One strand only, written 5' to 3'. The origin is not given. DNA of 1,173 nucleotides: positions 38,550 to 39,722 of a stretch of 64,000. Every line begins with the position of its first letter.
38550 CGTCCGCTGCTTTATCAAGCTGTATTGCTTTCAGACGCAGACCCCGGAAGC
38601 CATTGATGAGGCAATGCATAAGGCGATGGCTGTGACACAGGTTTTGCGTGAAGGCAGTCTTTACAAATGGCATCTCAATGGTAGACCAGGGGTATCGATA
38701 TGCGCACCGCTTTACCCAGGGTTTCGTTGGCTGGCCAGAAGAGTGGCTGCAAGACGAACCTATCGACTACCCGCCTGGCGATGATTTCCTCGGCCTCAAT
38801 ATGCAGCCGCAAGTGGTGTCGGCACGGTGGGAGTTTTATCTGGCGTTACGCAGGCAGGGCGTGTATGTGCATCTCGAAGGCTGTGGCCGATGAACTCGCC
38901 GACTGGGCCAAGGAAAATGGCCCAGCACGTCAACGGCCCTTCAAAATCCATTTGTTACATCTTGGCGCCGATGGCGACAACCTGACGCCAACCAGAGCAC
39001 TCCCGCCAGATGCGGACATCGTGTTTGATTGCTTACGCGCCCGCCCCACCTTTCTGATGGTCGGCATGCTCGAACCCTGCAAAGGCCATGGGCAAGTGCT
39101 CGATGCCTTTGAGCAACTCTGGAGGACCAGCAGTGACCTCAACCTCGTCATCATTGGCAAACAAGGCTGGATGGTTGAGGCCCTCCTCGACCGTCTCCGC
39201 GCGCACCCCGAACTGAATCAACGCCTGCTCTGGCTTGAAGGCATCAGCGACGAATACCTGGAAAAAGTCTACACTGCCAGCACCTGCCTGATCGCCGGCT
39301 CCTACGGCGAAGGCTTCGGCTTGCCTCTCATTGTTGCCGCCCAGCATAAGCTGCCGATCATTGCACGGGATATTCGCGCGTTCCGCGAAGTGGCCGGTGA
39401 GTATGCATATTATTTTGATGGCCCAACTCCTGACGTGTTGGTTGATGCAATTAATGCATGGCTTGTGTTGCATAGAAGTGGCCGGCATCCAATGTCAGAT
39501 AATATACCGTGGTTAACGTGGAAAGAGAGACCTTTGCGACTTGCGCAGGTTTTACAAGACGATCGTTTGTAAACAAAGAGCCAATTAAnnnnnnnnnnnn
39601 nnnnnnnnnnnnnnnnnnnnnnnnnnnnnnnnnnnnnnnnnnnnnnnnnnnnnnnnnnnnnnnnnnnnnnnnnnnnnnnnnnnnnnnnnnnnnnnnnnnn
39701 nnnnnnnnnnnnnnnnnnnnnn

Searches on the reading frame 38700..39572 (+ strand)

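Call 5: search_protein_families(library=pfam, proteins=[window:38700-39572:+], max_evalue=0.01)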
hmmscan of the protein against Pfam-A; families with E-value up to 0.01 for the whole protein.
window:38700-39572:+ (290 aa): 3 families
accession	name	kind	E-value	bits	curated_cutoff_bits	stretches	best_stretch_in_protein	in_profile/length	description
PF00534.26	Glycos_transf_1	-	4.2e-22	78.9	26.4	1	115-255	15-156/172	Glycosyl transferases group 1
PF13692.12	Glyco_trans_1_4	-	4.7e-16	59.8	27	1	115-254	1-139/142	Glycosyl transferases group 1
PF20706.3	GT4-conflict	-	4.9e-06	26.2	26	1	61-222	152-310/385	Family 4 Glycosyltransferase in conflict systems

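Call 56: search_protein_families(library=ncbifam, proteins=[window:38700-39569:+], max_evalue=0.00001)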
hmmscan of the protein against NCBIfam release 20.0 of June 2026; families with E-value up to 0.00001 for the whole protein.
window:38700-39569:+ (290 aa): 6 families
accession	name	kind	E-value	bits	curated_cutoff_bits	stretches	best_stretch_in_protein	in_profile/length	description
TIGR04047.1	MSMEG_0565_glyc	hypoth_equivalog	7.4e-10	38.4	259.85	1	111-255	189-339/373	MSMEG_0565 family glycosyltransferase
NF041876.1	EPS_EpsE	equivalog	1e-09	38.1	400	1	46-251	157-355/389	exopolysaccharide biosynthesis GT4 family glycosyltransferase EpsE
TIGR04157.1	glyco_rSAM_CFB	subfamily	1.1e-07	31.2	400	1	118-227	230-334/406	TIGR04157 family glycosyltransferase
TIGR03449.1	mycothiol_MshA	equivalog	1.1e-06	27.8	462.5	1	80-255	187-367/406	D-inositol-3-phosphate glycosyltransferase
TIGR03088.1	stp2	hypoth_equivalog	7.2e-06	25.3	409.05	1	61-226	142-305/374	TIGR03088 family PEP-CTERM/XrtA system glycosyltransferase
NF047684.1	TeichurnBiosyTuaC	equivalog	7.8e-06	25.1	550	1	119-238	223-334/391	teichuronic acid biosynthesis protein TuaC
